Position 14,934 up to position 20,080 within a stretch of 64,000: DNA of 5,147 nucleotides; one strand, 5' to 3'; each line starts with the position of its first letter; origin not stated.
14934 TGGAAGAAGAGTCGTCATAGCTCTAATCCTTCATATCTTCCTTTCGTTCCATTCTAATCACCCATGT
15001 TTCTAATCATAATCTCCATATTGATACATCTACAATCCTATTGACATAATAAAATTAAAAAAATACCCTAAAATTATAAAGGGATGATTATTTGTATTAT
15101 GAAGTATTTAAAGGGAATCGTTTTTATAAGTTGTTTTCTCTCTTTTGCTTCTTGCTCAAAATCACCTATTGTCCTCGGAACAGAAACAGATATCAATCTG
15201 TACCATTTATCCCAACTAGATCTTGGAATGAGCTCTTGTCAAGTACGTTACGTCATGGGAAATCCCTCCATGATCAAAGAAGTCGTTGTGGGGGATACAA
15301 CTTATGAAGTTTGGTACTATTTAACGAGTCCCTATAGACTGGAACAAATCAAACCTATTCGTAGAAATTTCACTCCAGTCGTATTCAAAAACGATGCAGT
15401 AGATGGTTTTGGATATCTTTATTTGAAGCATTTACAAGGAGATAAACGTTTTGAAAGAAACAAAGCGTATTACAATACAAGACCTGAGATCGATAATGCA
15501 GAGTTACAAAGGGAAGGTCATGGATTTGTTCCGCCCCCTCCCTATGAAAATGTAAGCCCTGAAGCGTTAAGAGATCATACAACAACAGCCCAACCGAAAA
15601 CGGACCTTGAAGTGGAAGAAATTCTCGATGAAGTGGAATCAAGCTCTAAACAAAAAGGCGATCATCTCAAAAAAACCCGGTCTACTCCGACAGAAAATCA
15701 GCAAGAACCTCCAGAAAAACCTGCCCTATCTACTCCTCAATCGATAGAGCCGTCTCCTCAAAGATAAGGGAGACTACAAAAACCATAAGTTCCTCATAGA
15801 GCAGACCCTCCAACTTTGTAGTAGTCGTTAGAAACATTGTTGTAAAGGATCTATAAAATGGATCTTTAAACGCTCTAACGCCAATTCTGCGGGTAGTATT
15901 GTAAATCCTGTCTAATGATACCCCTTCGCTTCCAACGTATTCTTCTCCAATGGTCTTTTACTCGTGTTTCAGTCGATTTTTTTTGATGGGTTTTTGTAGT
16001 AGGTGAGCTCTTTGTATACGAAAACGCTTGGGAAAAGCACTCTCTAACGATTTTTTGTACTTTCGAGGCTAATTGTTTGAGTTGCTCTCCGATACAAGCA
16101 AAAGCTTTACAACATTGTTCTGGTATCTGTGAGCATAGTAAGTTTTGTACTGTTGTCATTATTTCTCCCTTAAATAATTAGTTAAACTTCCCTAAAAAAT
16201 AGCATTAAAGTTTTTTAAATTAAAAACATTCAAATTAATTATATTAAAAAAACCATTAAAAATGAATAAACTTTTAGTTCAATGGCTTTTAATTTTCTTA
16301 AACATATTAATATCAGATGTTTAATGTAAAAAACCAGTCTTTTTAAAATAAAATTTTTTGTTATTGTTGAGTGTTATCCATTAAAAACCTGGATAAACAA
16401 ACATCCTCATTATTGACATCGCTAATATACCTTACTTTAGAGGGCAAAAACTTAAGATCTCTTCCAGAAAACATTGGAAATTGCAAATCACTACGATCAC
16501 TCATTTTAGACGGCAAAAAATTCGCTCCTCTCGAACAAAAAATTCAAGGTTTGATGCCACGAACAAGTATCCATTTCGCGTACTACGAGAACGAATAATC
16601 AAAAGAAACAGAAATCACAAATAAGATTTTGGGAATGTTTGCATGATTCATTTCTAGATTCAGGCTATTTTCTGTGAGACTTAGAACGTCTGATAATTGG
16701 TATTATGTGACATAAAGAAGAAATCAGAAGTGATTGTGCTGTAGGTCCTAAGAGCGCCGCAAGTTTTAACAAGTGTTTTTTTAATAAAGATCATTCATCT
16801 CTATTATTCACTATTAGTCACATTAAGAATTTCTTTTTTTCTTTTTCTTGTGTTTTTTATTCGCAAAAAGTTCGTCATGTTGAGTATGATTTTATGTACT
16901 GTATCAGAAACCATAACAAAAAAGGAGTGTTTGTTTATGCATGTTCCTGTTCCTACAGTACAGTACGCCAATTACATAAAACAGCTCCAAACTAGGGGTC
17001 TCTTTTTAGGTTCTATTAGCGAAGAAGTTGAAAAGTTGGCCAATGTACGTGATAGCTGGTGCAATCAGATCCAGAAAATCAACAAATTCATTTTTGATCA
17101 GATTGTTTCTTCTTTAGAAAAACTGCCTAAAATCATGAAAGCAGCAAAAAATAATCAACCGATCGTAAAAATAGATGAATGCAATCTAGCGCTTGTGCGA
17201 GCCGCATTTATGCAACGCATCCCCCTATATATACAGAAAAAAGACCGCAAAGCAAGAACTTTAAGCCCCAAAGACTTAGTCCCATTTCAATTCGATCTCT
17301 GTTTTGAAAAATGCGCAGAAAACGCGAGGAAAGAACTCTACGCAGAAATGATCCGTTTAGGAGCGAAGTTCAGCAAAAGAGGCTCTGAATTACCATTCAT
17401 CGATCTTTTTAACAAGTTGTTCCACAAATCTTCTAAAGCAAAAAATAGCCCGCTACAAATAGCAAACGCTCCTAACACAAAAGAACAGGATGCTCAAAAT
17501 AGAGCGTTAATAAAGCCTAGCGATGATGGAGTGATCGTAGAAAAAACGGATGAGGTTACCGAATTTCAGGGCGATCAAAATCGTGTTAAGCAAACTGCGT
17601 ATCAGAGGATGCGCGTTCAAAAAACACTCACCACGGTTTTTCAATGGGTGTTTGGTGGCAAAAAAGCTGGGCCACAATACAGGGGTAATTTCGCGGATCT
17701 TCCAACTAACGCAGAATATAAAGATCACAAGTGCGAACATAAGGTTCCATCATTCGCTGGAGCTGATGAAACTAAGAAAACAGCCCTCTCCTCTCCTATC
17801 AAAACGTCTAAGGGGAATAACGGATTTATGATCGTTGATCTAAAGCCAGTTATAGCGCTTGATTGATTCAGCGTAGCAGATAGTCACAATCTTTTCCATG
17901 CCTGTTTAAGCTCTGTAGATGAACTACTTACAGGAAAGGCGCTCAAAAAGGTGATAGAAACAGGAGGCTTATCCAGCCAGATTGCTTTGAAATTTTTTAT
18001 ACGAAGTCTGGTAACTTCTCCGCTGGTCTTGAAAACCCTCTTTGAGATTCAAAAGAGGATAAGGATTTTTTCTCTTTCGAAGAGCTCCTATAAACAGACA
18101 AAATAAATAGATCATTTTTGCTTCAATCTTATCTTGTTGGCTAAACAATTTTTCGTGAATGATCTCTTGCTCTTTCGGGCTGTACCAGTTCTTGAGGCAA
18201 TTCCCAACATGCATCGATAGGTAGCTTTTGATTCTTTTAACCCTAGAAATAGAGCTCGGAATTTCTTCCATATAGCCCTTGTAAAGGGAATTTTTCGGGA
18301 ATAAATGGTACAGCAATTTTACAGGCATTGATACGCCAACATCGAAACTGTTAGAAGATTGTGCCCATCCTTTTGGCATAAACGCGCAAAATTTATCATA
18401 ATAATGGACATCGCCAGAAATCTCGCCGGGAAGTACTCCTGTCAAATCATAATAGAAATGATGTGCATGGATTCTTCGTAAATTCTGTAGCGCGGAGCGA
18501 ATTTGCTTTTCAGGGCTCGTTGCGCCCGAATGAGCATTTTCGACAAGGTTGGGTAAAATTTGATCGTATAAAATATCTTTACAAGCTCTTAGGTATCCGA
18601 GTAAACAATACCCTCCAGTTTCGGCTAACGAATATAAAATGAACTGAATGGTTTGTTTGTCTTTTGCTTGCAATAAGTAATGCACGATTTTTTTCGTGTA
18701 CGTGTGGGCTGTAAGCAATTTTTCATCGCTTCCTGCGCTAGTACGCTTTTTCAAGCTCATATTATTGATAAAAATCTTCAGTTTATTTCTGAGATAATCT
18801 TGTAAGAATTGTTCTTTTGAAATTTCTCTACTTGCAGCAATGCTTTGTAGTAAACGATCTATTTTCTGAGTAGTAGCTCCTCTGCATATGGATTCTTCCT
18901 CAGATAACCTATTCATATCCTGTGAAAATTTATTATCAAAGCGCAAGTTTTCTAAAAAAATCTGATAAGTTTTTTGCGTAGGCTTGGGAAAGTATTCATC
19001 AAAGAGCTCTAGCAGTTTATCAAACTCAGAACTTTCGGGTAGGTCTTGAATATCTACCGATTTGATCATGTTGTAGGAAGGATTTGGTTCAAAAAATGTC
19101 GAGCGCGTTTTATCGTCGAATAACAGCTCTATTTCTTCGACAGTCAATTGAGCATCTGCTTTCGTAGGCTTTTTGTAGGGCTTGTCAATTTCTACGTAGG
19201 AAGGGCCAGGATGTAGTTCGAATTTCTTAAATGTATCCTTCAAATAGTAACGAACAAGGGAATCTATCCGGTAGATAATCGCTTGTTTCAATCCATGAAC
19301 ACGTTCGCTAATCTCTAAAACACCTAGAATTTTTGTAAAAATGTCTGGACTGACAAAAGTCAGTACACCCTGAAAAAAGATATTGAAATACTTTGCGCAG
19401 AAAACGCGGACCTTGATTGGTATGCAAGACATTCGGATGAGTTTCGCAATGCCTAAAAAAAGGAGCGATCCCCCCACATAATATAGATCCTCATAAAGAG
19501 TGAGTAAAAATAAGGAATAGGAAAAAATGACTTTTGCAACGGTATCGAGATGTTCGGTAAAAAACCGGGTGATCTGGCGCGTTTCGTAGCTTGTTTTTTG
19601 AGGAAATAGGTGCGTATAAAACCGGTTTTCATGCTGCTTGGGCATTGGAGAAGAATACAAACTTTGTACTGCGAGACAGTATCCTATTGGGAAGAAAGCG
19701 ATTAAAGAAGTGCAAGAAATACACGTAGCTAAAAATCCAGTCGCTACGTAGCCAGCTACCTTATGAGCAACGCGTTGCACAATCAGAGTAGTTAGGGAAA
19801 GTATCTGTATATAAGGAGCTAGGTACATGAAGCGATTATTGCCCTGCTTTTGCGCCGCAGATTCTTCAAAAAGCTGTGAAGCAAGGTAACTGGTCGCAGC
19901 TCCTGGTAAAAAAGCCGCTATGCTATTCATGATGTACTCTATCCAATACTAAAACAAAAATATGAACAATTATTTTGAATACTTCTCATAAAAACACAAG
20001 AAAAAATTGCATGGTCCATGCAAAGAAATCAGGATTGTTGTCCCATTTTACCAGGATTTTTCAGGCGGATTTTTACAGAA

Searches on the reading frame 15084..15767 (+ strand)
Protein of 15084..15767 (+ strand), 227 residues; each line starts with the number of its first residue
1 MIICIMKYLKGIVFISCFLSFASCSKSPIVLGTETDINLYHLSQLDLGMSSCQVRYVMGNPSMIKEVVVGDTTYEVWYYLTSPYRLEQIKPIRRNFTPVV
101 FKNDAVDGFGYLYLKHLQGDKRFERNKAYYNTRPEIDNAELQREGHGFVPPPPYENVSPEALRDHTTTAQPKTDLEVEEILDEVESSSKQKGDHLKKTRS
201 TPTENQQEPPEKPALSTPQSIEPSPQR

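Call 25: search_protein_families(library=pfam, proteins=[window:15084-15767:+], max_evalue=0.001)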
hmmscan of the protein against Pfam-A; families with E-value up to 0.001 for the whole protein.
window:15084-15767:+ (227 aa): 2 families
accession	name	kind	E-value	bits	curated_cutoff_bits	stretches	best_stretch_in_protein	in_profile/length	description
PF11399.14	DUF3192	-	1.5e-07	31.8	26.9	1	35-110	21-95/101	Protein of unknown function (DUF3192)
PF04355.18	BamE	-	2.4e-05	24.5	23.2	1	42-86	9-48/71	Outer membrane protein assembly factor BamE domain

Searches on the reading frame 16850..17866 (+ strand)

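Call 3: search_protein_families(library=pfam, proteins=[window:16850-17866:+], max_evalue=0.01)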
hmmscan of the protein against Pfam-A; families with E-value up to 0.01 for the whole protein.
window:16850-17866:+ (338 aa): 0 families

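Call 4: search_protein_families(library=ncbifam, proteins=[window:16850-17866:+], max_evalue=0.01)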
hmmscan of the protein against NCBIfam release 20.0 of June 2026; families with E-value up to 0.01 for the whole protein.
window:16850-17866:+ (338 aa): 1 family
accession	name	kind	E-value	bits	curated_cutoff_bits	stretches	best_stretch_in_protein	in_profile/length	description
TIGR02780.1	TrbJ_Ti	equivalog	1.3e-07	31.3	100.55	1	3-101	3-103/253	P-type conjugative transfer protein TrbJ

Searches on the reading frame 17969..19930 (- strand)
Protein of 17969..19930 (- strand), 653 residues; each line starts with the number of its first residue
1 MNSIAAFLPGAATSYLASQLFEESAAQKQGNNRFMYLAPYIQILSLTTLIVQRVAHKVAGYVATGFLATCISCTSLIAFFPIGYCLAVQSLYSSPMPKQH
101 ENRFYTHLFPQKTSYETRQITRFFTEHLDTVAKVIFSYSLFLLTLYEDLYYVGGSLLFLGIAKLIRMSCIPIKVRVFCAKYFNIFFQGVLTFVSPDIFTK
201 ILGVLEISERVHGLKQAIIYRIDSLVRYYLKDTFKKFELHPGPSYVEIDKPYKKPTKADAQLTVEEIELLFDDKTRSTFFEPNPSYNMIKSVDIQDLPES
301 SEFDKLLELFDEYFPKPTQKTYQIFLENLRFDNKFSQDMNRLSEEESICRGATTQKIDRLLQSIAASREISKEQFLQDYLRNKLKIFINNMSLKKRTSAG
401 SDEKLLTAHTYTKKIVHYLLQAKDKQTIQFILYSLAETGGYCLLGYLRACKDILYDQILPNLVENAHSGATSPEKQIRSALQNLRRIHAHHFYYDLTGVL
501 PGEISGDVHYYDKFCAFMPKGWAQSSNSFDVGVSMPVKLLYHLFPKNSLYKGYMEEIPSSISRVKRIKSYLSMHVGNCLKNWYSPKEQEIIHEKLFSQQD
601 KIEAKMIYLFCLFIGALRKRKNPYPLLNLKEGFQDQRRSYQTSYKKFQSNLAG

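Call 3: search_protein_families(library=pfam, proteins=[window:17969-19930:-], max_evalue=0.01)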
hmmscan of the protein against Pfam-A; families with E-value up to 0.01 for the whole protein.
window:17969-19930:- (653 aa): 0 families

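Call 4: search_protein_families(library=ncbifam, proteins=[window:17969-19930:-], max_evalue=0.01)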
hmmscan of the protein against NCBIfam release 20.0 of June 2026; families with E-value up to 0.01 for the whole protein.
window:17969-19930:- (653 aa): 0 families
